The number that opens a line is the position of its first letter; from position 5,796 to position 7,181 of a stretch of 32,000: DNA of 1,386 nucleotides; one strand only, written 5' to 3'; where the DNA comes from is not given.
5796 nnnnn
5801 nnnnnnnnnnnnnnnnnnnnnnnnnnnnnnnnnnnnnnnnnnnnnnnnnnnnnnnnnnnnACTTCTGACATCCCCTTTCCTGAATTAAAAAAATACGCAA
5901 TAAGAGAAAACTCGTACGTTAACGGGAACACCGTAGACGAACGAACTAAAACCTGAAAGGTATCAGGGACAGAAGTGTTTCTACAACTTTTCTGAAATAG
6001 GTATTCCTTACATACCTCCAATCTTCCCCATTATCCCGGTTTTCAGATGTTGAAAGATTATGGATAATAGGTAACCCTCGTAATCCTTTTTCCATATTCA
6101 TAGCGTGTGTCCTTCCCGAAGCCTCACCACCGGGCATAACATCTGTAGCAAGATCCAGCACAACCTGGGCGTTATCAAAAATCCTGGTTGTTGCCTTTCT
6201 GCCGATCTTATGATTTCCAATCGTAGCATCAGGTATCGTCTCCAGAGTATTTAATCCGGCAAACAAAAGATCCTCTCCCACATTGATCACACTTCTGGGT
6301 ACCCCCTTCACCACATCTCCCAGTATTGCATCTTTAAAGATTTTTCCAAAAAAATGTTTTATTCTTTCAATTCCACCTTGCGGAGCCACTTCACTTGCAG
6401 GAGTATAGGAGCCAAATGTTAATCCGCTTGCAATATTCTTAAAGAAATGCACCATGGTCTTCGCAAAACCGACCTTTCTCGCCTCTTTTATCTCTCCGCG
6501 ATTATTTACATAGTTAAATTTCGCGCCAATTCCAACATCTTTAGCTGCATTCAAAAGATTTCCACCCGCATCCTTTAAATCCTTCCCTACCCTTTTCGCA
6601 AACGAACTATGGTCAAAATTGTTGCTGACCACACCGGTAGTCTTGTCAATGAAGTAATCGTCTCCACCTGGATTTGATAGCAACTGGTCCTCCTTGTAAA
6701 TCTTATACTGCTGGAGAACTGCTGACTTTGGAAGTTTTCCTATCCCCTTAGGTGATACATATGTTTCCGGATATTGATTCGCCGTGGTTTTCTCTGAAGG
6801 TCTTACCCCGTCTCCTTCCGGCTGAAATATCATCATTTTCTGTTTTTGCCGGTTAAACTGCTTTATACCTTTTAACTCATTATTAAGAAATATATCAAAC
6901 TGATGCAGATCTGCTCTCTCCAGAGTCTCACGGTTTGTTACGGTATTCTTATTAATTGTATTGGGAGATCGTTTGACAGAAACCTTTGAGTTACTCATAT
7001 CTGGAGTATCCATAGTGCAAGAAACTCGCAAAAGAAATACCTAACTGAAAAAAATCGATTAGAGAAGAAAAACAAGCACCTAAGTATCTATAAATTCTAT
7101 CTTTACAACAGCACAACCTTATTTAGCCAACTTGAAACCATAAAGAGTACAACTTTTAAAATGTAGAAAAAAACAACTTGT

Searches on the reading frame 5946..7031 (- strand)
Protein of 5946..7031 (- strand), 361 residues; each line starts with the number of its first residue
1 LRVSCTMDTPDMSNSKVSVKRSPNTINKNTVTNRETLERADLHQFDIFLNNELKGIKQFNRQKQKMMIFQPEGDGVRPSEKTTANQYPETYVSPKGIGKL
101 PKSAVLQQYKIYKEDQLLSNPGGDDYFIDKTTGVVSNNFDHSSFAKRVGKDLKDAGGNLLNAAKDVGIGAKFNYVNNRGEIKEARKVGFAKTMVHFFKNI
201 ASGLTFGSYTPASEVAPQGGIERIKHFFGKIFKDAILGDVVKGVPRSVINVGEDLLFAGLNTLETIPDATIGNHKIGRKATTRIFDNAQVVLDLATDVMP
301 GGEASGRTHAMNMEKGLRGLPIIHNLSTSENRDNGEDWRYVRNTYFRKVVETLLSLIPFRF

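Call 4: search_protein_families(library=pfam, proteins=[window:5946-7031:-], max_evalue=0.01)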
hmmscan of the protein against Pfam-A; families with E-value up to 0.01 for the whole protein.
window:5946-7031:- (361 aa): 0 families

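Call 5: search_protein_families(library=ncbifam, proteins=[window:5946-7031:-], max_evalue=0.01)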
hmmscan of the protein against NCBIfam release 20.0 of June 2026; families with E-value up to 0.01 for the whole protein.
window:5946-7031:- (361 aa): 0 families

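Call 69: find_homologous_proteins(query=window:5946-7028:-, max_evalue=0.001)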
Query window:5946-7028:- (360 aa): 321 proteins with E <= 0.001 among 3585 candidates; the best 120 are listed.
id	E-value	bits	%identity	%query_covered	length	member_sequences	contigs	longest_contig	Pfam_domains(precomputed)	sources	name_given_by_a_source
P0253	5.1e-231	784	100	97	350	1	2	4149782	-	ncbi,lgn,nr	ncbi:MAG: hypothetical protein MRK01_05080 [Candidatus Scalindua sp.]|nr:hypothetical protein [Candi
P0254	2.6e-176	604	76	99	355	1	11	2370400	-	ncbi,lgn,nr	ncbi:MAG: hypothetical protein D8M57_03165 [Candidatus Scalindua sp. AMX11]|nr:MAG: hypothetical pro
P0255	2.7e-174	597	74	99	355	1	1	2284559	-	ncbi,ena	-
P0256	3.7e-171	587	74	97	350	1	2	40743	-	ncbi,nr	ncbi:MAG: hypothetical protein GY941_00390 [Planctomycetes bacterium]|nr:hypothetical protein [Planc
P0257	3.9e-157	541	67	98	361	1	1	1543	-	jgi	-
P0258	8.4e-152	524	66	98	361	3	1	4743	-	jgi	-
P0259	2.0e-130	453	57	99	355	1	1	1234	-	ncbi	-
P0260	3.3e-127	443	57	99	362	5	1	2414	-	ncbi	-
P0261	4.1e-127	442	58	98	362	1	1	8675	-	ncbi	-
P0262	2.9e-126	440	58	98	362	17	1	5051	-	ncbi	-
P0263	1.1e-125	438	56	99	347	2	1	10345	-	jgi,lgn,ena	-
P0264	3.9e-125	436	57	98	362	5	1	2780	-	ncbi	-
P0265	9.1e-125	435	56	98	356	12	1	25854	-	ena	-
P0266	1.3e-124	434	56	99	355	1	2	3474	-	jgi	jgi:hypothetical protein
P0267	5.6e-124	432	55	99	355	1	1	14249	-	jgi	jgi:hypothetical protein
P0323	2.5e-111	390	60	79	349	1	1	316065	-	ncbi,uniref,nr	ncbi:ABC-type multidrug transport system, permease component [Candidatus Scalindua japonica]|uniref:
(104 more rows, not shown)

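Call 70: find_encoding_contigs(protein=P0323, flank=10000, max_places=2)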
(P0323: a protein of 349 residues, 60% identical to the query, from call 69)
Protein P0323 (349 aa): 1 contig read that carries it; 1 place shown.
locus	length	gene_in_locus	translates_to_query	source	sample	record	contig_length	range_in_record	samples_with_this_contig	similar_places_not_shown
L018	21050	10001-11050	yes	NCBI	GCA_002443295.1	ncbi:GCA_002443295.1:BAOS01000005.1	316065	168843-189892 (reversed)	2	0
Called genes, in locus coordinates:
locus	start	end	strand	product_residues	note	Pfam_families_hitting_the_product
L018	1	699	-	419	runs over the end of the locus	PF00515:TPR_1 (faint), PF07719:TPR_2 (faint), PF21033:RMD1-3 (weak), PF03781:FGE-sulfatase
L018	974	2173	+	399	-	PF03264:Cytochrom_NNT, PF14522:Cytochrome_C7 (faint), PF22113:Mtrc-MtrF_II-IV_dom (weak), PF14537:Cytochrom_c3_2 (weak)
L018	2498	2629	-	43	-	-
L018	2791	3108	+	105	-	-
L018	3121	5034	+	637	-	PF00890:FAD_binding_2, PF01134:GIDA (faint), PF01266:DAO (weak), PF03486:HI0933_like (faint), PF07992:Pyr_redox_2 (weak), PF02910:Succ_DH_flav_C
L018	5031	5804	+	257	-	PF13085:Fer2_3, PF13187:Fer4_9 (faint), PF13237:Fer4_10, PF00037:Fer4 (weak), PF12838:Fer4_7, PF13183:Fer4_8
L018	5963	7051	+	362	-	PF00989:PAS (weak), PF08448:PAS_4, PF13426:PAS_9, PF08447:PAS_3 (weak), PF00512:HisKA, PF02518:HATPase_c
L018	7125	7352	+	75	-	-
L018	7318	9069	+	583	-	PF00072:Response_reg, PF00989:PAS, PF13426:PAS_9 (weak), PF08447:PAS_3, PF00512:HisKA, PF02518:HATPase_c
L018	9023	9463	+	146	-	PF00072:Response_reg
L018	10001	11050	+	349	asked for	-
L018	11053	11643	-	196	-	PF00072:Response_reg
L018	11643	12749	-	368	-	PF00072:Response_reg, PF01339:CheB_methylest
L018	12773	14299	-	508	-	PF00990:GGDEF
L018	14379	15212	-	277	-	PF03705:CheR_N, PF01739:CheR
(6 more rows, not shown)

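Call 95: predict_structure(alignment_id=A4)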
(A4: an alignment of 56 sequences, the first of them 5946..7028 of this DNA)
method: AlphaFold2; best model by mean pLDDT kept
length: 360 residues; sequences in the alignment: 56
mean_pLDDT: 48.8   pTM: 0.34
mean pLDDT of the five models: 48.8, 47.3, 43.2, 39.2, 39.2
residues with pLDDT >= 90: 0; 70-90: 58; 50-70: 63; < 50: 239
segments of 3 or more residues with pLDDT < 50: 1-41, 43-135, 261-360
pLDDT, mean of each block of 10 residues (from residue 1): 32 30 31 34 44 42 40 44 36 38 43 39 41 47 53 60 68 68 71 77 78 83 80 67 62 53 43 42 43 40 37 39 36 36 43 37
secondary structure, 60 per line:
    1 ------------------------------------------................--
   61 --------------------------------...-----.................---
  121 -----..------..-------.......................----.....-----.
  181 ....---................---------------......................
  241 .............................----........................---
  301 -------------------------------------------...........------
elements in order: H43-58 H101-117 H143-165 E170-174 E180-184 H188-203 H219-269 H274-297 H344-354
